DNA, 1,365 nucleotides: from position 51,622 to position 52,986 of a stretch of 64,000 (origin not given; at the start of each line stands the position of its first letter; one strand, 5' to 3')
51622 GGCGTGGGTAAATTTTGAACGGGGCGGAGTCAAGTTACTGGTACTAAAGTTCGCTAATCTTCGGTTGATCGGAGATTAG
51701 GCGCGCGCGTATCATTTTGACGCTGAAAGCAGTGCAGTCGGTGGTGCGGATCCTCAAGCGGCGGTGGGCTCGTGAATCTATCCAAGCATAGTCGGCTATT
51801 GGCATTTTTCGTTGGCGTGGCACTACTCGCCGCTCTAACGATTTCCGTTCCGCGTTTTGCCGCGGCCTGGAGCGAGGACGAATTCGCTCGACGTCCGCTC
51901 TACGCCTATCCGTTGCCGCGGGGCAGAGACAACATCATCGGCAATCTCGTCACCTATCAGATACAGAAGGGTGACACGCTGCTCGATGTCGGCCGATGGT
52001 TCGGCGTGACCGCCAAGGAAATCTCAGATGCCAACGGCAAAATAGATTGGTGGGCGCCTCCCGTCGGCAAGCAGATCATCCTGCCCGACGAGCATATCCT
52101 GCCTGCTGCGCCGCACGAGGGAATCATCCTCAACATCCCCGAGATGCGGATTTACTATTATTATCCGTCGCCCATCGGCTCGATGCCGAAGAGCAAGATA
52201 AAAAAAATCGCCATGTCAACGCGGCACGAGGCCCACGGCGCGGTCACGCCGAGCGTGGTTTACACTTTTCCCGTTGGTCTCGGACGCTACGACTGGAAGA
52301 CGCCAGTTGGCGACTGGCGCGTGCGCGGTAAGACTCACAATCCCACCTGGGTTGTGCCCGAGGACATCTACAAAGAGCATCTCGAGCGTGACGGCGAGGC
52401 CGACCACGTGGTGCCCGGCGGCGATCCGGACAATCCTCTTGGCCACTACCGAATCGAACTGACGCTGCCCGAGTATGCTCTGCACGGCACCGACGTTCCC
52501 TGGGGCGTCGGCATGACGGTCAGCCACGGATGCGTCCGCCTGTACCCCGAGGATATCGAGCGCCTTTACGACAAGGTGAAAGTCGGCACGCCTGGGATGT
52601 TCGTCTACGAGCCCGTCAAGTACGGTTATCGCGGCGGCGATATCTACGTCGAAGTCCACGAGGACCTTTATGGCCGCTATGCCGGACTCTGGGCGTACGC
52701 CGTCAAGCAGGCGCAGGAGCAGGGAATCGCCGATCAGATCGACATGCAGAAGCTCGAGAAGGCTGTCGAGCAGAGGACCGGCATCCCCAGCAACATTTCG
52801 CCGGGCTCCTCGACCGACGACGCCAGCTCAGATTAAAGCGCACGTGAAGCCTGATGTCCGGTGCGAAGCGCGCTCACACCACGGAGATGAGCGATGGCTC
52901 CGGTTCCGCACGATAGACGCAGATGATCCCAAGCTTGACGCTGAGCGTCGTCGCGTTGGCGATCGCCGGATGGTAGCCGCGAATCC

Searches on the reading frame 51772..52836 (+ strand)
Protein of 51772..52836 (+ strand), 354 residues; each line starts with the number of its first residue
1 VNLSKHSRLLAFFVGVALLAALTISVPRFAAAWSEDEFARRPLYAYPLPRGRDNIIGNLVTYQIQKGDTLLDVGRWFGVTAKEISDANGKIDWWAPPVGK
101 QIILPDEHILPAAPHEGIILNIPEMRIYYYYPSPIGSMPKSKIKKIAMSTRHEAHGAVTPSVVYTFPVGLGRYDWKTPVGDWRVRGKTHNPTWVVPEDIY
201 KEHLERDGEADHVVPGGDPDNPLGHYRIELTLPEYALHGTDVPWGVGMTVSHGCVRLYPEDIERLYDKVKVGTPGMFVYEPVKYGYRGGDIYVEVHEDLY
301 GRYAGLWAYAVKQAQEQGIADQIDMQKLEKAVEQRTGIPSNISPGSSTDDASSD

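Call 3: search_protein_families(library=pfam, proteins=[window:51772-52836:+])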
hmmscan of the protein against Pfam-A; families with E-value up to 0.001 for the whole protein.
window:51772-52836:+ (354 aa): 2 families
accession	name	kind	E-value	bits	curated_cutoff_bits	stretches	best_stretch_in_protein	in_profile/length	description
PF03734.19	YkuD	-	1.7e-19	71.3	23.4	1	162-274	22-143/146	L,D-transpeptidase catalytic domain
PF23473.1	LysM3_LYK4_5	-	0.0003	21.2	29.3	1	59-89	2-32/48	LYK4/5 LysM3 domain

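Call 4: search_protein_families(library=ncbifam, proteins=[window:51772-52836:+])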
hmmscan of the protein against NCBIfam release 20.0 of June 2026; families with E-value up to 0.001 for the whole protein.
window:51772-52836:+ (354 aa): 3 families
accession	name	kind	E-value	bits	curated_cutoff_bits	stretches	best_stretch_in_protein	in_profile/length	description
NF047955.1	TransPepLdtE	equivalog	1e-48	166.2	480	2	162-348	116-308/322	L,D-transpeptidase LdtE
NF007563.0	PRK10190.1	equivalog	4e-40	137.9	517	2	162-347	116-307/310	L,D-transpeptidase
NF007612.0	PRK10260.1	equivalog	1.4e-37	129.4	583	2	162-341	119-304/306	L,D-transpeptidase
